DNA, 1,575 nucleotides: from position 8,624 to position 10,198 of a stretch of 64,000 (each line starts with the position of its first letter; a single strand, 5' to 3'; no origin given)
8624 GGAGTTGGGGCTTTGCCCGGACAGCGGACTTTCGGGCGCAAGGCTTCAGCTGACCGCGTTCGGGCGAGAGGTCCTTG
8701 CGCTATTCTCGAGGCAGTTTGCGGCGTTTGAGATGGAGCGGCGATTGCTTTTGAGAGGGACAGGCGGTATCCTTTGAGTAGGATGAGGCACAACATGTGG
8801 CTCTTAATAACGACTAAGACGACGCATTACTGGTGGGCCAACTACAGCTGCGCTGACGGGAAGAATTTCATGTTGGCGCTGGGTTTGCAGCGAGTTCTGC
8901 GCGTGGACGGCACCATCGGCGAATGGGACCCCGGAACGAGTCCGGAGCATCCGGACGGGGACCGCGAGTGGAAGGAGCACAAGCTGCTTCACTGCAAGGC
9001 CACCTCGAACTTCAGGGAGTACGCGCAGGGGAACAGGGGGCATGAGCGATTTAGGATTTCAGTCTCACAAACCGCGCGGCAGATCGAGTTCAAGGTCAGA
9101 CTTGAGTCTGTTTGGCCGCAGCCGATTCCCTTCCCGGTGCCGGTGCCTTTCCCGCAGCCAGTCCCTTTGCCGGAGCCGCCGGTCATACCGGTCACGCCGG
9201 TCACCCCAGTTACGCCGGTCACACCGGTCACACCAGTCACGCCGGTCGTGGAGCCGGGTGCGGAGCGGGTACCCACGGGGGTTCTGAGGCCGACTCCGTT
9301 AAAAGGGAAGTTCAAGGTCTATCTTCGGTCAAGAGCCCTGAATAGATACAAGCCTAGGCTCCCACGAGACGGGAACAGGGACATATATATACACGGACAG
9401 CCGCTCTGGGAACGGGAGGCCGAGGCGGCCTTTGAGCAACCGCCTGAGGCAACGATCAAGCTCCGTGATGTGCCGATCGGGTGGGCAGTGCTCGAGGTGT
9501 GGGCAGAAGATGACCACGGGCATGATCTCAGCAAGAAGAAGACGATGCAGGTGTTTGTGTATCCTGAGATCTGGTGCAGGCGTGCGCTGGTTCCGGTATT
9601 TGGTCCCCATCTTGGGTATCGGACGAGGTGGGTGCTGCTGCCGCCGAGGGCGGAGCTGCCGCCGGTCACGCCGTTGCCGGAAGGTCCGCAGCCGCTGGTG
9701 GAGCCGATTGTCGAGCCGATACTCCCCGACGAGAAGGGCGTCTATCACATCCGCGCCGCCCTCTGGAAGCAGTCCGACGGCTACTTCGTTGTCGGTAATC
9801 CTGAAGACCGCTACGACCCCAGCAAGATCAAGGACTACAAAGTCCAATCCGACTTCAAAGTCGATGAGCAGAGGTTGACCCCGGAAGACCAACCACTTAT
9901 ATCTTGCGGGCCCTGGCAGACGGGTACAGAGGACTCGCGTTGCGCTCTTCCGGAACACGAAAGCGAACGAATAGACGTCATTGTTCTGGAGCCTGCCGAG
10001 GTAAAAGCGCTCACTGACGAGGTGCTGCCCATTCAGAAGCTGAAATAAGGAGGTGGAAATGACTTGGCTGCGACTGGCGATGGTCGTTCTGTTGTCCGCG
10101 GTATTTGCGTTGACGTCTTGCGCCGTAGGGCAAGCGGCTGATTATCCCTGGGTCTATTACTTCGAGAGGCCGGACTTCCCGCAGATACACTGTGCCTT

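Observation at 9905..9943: Cys-bounded hypervariable loop in the gene-A C-terminal module, flanked by invariant residues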

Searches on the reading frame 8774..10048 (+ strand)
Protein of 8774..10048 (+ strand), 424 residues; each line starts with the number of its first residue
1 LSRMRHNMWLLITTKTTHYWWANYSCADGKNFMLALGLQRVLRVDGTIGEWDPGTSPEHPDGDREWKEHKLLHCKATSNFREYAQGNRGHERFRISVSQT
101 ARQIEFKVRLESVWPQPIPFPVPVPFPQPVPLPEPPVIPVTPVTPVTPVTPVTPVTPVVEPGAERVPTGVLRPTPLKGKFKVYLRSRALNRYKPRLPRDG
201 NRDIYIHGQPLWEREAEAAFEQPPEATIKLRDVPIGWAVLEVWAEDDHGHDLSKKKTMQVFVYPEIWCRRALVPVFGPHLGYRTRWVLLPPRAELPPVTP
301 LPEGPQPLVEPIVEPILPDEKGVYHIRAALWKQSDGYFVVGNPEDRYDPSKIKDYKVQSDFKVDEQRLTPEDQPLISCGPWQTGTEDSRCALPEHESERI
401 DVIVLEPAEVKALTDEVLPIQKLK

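Call 8: search_protein_families(library=pfam, proteins=[window:8774-10048:+], max_evalue=0.1)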
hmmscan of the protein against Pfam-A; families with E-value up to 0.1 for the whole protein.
window:8774-10048:+ (424 aa): 0 families

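Call 11: search_protein_families(library=ncbifam, proteins=[window:8774-10048:+], max_evalue=0.1)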
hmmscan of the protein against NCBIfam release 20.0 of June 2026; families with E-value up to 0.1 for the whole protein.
window:8774-10048:+ (424 aa): 0 families

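Call 19: find_related_loci(query=A2, collection=genome_contigs, flank=10000)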
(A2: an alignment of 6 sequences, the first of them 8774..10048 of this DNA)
Query A2 (424 aa) in genome_contigs; peptide patterns used: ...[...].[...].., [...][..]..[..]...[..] (x = any residue, [..] = any of these).
62 stretches matched a pattern; 6 encode a relative of the query (tblastn E <= 1e-3); 5 distinct loci.
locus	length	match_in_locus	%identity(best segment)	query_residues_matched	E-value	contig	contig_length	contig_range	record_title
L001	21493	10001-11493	63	5-422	5e-95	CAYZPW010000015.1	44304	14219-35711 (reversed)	MAG TPA_asm: uncultured bacterium isolate binchicken_co34_581 genome assembly, contig: NODE_1096_length_44304_cov_6.3892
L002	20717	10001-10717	36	165-411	3e-28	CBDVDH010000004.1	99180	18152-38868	MAG TPA_asm: uncultured bacterium isolate SRR21487742_binner12_Refined_110 genome assembly, contig: ERZ26661670.30, whol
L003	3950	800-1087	58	252-350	5e-28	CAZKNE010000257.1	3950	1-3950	MAG TPA_asm: uncultured bacterium isolate binchicken_co100_121 genome assembly, contig: NODE_36786_length_3950_cov_4.220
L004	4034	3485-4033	39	88-317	9e-28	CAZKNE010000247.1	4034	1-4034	MAG TPA_asm: uncultured bacterium isolate binchicken_co100_121 genome assembly, contig: NODE_35774_length_4034_cov_4.337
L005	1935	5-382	55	308-424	4e-28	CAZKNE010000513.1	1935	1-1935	MAG TPA_asm: uncultured bacterium isolate binchicken_co100_121 genome assembly, contig: NODE_97214_length_1935_cov_4.324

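Call 27: find_related_loci(query=A2, collection=metagenome_contigs, flank=8000)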
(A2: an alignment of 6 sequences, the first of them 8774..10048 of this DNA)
Query A2 (424 aa) in metagenome_contigs; peptide patterns used: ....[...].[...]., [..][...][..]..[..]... (x = any residue, [..] = any of these).
143 stretches matched a pattern; 5 encode a relative of the query (tblastn E <= 1e-3); 5 distinct loci.
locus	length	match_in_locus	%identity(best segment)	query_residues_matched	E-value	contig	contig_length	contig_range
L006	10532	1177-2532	64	5-422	3e-161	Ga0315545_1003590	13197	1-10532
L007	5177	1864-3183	64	5-422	7e-162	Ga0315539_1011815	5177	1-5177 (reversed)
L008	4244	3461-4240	45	5-295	8e-67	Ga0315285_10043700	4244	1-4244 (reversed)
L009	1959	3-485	45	258-422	1e-33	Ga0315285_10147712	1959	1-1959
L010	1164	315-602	58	252-350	2e-29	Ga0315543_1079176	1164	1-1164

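Call 31: search_protein_representatives(alignment_id=A2)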
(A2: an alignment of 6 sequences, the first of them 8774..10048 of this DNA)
Query: 6 sequences, 365 profile positions. Proteins with E-value up to 0.001 (for the whole library): 24; up to 1e-10: 16; up to 1e-30: 11. The best 24 are listed.
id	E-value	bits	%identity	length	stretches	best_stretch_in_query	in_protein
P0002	3.6e-154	529.7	-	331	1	2-327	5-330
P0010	9.6e-135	465.8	-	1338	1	2-356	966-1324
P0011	3.7e-102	358.6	-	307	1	126-363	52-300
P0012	2.8e-77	276.7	-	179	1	199-365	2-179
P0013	1.3e-68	248.2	-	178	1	196-357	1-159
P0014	6.9e-41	157.0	-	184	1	195-364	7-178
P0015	4.5e-40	154.3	-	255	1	127-351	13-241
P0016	4.1e-39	151.2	-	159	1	218-364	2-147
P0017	3.8e-35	138.1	-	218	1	165-350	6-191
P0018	2.5e-34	135.4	-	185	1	126-285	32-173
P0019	1.4e-31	126.4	-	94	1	196-285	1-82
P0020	3.2e-18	82.4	-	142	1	233-350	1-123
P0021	5.9e-18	81.5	-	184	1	183-354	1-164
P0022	1.2e-16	77.3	-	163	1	196-350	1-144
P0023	1.5e-16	77.0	-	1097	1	8-142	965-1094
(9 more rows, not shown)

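Call 33: search_protein_families(library=pfam, proteins=[P0010, P0023], max_evalue=0.1)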
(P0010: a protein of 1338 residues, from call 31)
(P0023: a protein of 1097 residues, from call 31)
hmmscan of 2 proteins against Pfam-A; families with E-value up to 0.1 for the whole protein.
P0010 (1338 aa): 0 families

P0023 (1097 aa): 0 families

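Call 34: find_encoding_contigs(protein=P0010, flank=10000, max_places=4)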
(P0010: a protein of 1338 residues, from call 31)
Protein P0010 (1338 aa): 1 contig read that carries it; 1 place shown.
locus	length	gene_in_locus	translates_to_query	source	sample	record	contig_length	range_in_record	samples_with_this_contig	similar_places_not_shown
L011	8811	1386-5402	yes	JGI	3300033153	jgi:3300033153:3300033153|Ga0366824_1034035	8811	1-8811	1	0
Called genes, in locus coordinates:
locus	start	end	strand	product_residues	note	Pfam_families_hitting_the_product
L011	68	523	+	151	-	-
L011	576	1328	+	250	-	-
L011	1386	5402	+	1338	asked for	-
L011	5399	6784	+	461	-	-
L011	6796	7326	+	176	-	-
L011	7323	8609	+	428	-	-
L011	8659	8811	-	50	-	?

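Call 37: search_solved_structures(query=P0010, max_evalue=1)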
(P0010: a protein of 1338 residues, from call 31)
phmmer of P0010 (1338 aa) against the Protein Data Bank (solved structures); distinct sequences matched with E-value up to 1: 0.

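Call 39: search_protein_families(library=phrogs, proteins=[P0010, window:8774-10048:+, L011:20-523:+, L011:576-1328:+], max_evalue=0.01)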
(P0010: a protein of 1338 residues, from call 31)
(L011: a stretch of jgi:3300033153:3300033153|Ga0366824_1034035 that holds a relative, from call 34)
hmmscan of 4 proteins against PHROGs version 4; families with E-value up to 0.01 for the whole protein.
P0010 (1338 aa): 0 families

window:8774-10048:+ (424 aa): 0 families

L011:20-523:+ (167 aa): 0 families

L011:576-1328:+ (250 aa): 0 families

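Call 66: search_protein_families(library=pfam, proteins=[L011:20-523:+, L011:576-1328:+], max_evalue=1)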
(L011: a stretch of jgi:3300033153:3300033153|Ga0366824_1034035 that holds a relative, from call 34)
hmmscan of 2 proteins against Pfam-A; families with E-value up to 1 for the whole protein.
L011:20-523:+ (167 aa): 0 families

L011:576-1328:+ (250 aa): 1 family
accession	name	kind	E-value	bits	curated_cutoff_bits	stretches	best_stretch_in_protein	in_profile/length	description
PF21438.3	Sap1_N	-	0.051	14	27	1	102-136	39-73/102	Switch activating protein 1, N-terminal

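Call 67: search_protein_families(library=padloc, proteins=[window:8774-10048:+, P0010], max_evalue=0.01)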
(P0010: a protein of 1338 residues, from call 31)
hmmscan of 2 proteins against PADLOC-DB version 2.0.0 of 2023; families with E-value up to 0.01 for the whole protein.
window:8774-10048:+ (424 aa): 0 families

P0010 (1338 aa): 0 families

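Call 70: find_encoding_contigs(protein=P0013, flank=5000, max_places=2)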
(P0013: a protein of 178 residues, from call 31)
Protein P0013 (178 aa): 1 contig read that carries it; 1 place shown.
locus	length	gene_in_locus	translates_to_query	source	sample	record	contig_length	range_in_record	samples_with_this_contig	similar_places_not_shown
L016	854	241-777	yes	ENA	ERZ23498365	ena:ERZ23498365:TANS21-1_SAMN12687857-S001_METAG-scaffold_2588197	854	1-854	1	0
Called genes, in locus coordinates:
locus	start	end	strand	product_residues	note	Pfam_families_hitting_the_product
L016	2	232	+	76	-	?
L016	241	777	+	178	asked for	-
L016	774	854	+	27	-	?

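Call 75: find_related_loci(query=A2, collection=viral_contigs, flank=8000)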
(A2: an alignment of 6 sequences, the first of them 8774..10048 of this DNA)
Query A2 (424 aa) in viral_contigs; peptide patterns used: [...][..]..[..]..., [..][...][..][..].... (x = any residue, [..] = any of these).
194 stretches matched a pattern, but none encodes a relative of the query by tblastn (E <= 1e-3).
